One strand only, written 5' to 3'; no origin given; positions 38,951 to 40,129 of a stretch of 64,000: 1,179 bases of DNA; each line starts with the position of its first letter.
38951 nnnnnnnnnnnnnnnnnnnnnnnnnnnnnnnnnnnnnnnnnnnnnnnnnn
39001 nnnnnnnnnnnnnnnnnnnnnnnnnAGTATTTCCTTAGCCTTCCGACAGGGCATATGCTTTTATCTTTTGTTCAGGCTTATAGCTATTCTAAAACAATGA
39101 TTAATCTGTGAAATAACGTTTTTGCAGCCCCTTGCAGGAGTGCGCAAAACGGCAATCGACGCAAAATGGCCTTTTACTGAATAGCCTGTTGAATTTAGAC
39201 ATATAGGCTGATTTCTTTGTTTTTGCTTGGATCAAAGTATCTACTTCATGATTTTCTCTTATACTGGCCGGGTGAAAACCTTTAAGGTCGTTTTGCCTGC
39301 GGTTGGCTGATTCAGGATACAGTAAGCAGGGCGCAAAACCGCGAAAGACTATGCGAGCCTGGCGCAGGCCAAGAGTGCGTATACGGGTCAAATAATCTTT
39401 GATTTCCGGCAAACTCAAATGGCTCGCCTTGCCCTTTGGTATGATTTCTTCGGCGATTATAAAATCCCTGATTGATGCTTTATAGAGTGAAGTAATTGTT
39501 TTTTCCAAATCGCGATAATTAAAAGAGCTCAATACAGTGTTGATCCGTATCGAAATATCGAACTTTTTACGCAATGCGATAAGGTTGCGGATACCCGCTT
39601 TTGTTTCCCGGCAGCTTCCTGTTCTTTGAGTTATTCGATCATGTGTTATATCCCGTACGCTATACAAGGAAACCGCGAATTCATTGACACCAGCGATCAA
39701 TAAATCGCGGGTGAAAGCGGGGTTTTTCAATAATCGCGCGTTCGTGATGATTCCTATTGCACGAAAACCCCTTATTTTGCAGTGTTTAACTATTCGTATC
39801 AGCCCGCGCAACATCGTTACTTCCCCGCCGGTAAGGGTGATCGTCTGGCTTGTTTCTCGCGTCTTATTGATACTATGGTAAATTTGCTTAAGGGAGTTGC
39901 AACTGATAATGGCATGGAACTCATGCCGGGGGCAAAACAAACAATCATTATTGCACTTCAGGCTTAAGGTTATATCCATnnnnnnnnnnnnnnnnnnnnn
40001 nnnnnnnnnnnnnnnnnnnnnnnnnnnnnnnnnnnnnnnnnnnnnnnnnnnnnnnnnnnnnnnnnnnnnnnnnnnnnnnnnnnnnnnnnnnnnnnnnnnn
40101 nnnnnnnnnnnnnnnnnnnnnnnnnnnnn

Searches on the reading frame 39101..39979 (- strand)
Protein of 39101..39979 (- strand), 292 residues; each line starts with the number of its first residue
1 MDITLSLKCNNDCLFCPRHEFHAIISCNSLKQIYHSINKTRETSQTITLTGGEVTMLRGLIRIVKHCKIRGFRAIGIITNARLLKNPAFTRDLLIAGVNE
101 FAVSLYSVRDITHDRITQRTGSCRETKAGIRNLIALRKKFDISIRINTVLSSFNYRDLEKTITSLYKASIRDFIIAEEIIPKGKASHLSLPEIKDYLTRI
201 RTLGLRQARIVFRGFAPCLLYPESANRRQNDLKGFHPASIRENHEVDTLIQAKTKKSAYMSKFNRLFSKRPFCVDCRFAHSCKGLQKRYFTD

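Call 5: search_protein_families(library=pfam, proteins=[window:39101-39979:-], max_evalue=0.01)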
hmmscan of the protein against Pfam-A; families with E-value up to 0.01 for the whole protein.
window:39101-39979:- (292 aa): 1 family
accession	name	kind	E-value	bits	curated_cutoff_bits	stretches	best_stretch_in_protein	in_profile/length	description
PF04055.27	Radical_SAM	-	2.7e-14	54.1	29.5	1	5-162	3-163/166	Radical SAM superfamily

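Call 6: search_protein_families(library=ncbifam, proteins=[window:39101-39979:-], max_evalue=0.01)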
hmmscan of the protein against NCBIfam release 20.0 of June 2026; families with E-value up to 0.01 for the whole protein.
window:39101-39979:- (292 aa): 34 families (the best 25 are shown)
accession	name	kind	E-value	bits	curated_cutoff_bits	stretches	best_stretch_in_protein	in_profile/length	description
NF038332.1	rSAM_rare_HxsC4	exception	1.3e-22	80.5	500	1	4-162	19-178/335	radical SAM protein HxsC4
TIGR03977.1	rSAM_pair_HxsC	equivalog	2.3e-20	72.7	267.9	1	7-166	33-191/292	His-Xaa-Ser system radical SAM maturase HxsC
TIGR04317.1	W_rSAM_matur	equivalog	1.3e-15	57.4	380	1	3-182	8-187/349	tungsten cofactor oxidoreductase radical SAM maturase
NF038283.1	viperin_w_prok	equivalog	9.1e-15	54.6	180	1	8-164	11-177/281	viperin family antiviral radical SAM protein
TIGR02668.1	moaA_archaeal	equivalog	4.7e-14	52.1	325.25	1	3-167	14-175/303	GTP 3',8-cyclase MoaA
TIGR02666.1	moaA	equivalog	4.9e-14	52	284.05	1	3-168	14-183/336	GTP 3',8-cyclase MoaA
NF001199.0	PRK00164.2-1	equivalog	1.9e-12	47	231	1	3-166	16-176/308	GTP 3',8-cyclase MoaA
TIGR04133.1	rSAM_w_lipo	hypoth_equivalog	6.5e-12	45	425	1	6-187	31-210/350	TIGR04133 family radical SAM/SPASM protein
TIGR04545.1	rSAM_ahbD_hemeb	equivalog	2.4e-10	40.4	500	1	6-192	7-188/339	heme b synthase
TIGR04466.1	rSAM_BlsE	equivalog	3.4e-10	39.9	400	1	7-174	11-171/327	cytosylglucuronate decarboxylase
TIGR04053.2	TIGR04053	equivalog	3.6e-10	39.6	395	1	25-175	38-183/366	TIGR04053 family radical SAM/SPASM domain-containing protein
NF045646.2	rSAM_Se_TrsS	equivalog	7.2e-10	38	490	1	6-162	93-248/441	radical SAM (seleno)protein TrsS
NF045702.1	rSAM_GDGT_ether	equivalog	8.7e-10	37.8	450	1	3-162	90-250/486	tetraether lipid synthase Tes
NF045574.1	sacti_mat_StsB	exception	1.8e-09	36.9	625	1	43-164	141-255/466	StsB family radical SAM/SPASM domain sactipeptide maturase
TIGR04055.1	rSAM_NirJ2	equivalog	3e-09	36.8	500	1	8-164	9-159/326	putative heme d1 biosynthesis radical SAM protein NirJ2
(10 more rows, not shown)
